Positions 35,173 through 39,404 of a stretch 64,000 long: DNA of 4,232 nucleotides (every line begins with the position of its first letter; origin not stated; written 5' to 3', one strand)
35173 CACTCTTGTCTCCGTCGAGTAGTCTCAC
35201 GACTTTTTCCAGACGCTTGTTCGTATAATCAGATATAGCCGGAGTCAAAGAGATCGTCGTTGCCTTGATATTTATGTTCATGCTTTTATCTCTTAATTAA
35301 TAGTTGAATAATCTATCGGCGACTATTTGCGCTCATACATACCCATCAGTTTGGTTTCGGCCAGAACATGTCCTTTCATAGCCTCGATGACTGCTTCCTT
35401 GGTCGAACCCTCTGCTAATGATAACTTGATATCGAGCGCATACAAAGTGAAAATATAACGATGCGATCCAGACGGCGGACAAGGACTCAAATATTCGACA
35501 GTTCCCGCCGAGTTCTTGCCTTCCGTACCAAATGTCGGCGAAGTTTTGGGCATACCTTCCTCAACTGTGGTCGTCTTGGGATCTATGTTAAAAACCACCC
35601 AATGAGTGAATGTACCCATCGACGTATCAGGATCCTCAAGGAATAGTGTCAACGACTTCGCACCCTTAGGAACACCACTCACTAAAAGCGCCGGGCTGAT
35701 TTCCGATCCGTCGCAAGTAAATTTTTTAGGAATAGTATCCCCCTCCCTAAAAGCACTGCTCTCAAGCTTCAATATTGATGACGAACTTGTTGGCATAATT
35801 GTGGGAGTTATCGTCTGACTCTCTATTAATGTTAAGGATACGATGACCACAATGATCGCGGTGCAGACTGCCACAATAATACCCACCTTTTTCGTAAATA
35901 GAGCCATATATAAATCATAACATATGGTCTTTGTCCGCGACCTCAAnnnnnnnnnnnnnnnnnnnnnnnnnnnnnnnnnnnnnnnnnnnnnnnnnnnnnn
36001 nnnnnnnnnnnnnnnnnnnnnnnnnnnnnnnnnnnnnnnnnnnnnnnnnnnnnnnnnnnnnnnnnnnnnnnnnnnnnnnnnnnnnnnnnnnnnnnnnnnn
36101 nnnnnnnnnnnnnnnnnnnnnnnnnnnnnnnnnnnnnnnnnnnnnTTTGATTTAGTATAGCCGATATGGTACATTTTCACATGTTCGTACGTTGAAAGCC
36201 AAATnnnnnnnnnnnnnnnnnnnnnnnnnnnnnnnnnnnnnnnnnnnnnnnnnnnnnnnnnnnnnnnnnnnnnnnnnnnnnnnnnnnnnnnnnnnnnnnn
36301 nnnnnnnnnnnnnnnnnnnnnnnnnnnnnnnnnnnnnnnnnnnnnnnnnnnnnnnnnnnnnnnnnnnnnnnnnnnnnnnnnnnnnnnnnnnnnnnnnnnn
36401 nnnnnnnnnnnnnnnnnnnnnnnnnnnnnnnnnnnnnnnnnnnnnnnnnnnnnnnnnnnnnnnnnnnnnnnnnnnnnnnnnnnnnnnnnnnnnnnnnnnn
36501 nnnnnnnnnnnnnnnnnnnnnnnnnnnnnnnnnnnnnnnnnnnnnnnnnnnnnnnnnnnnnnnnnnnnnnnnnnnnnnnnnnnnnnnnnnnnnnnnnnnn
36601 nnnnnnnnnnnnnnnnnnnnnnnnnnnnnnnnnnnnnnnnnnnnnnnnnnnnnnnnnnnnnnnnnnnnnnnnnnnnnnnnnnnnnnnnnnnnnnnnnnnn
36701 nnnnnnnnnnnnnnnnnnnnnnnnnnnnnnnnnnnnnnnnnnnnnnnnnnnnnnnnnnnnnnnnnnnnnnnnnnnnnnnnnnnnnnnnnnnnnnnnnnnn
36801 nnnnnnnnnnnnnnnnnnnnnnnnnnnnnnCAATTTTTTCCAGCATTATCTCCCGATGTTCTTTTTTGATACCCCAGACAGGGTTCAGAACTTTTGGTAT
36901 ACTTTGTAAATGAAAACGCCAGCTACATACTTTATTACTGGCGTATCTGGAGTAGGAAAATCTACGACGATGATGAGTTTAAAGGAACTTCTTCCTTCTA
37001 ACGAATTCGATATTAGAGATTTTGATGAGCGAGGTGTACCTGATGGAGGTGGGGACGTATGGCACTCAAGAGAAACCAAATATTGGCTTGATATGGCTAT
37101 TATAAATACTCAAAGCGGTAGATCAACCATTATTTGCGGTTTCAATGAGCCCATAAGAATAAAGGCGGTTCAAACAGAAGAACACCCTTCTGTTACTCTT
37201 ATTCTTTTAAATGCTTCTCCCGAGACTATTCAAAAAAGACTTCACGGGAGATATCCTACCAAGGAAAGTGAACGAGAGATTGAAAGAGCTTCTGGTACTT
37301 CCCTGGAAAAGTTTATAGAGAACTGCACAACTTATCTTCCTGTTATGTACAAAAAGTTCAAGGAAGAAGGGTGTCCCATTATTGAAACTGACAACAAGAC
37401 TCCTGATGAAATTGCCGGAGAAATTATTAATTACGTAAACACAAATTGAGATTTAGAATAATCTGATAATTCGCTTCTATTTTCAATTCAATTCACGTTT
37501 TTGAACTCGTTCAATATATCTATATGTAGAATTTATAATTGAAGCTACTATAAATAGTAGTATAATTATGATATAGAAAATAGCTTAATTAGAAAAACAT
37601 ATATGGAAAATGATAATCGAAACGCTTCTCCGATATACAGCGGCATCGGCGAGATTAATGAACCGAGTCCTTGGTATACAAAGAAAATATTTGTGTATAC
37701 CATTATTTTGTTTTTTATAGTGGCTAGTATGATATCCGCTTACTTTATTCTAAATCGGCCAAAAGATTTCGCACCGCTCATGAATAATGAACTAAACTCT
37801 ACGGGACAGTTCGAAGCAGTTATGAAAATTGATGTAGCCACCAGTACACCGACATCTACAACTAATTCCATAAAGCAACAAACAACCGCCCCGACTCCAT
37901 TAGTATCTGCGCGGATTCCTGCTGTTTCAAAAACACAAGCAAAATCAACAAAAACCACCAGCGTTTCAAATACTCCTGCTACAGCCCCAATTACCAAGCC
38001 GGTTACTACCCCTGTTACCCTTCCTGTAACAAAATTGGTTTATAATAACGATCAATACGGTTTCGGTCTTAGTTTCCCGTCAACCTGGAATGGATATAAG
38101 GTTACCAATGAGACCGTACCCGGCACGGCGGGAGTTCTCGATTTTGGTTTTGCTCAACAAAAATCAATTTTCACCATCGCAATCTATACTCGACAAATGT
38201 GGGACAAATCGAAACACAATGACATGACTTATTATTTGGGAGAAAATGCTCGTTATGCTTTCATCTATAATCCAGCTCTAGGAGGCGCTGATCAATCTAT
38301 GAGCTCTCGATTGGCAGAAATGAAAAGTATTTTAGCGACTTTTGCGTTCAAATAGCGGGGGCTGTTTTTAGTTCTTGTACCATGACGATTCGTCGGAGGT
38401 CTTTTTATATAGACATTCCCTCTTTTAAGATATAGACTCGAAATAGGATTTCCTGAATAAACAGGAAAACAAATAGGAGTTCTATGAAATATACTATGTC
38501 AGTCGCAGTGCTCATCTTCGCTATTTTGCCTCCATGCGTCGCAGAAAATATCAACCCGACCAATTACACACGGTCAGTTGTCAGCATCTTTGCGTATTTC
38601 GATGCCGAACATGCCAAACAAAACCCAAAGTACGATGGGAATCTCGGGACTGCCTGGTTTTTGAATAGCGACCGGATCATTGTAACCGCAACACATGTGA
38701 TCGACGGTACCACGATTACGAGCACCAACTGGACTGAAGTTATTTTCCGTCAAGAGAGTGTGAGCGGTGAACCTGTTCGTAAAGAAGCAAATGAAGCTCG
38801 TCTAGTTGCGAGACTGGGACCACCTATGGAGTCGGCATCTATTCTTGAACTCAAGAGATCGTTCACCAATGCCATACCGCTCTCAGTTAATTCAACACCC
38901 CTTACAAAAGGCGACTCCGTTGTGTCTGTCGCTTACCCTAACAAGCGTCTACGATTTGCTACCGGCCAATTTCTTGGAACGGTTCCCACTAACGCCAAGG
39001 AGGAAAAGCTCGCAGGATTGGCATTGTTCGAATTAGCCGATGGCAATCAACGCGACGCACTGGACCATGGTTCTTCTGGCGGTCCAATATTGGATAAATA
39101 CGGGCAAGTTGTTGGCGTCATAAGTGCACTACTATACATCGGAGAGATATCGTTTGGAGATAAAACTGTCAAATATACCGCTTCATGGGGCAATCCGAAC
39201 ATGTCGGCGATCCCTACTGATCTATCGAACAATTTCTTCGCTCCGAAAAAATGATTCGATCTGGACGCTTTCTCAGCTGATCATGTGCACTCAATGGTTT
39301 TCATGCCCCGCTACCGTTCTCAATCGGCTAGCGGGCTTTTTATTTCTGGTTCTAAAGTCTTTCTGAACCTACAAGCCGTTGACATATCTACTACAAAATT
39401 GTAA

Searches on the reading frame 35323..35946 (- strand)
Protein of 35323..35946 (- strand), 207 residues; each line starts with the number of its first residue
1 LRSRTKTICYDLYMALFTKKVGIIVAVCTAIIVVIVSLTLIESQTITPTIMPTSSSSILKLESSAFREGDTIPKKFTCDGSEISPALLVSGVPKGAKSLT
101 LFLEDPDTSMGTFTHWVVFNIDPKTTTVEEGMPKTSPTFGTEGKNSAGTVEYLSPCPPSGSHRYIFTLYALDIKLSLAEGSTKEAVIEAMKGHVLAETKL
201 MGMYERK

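Call 66: search_protein_families(library=pfam, proteins=[window:35323-35946:-], max_evalue=0.001)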
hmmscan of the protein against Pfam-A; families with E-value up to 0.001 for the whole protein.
window:35323-35946:- (207 aa): 1 family
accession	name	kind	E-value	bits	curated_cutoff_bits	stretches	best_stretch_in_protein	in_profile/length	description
PF01161.25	PBP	-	2.5e-39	135.1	24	1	71-204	1-135/135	Phosphatidylethanolamine-binding protein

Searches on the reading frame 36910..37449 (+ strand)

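Call 66: search_protein_families(library=pfam, proteins=[window:36910-37449:+], max_evalue=0.001)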
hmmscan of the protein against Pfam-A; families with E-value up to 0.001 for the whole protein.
window:36910-37449:+ (179 aa): 2 families
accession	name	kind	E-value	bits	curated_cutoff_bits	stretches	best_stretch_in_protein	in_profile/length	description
PF13238.12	AAA_18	-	3e-06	28.1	29.4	1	8-123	2-121/128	AAA domain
PF13671.12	AAA_33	-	0.00047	20.9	27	0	9-127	4-131/143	AAA domain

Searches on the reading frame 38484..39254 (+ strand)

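Call 66: search_protein_families(library=pfam, proteins=[window:38484-39254:+], max_evalue=0.001)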
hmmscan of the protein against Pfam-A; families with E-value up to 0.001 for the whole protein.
window:38484-39254:+ (256 aa): 2 families
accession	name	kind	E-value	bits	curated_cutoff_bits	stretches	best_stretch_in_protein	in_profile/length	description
PF13365.12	Trypsin_2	-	8.6e-12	46.4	27.6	1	55-212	1-144/144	Trypsin-like peptidase domain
PF00089.32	Trypsin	-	3.2e-05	24.3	20.6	1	59-215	30-197/220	Trypsin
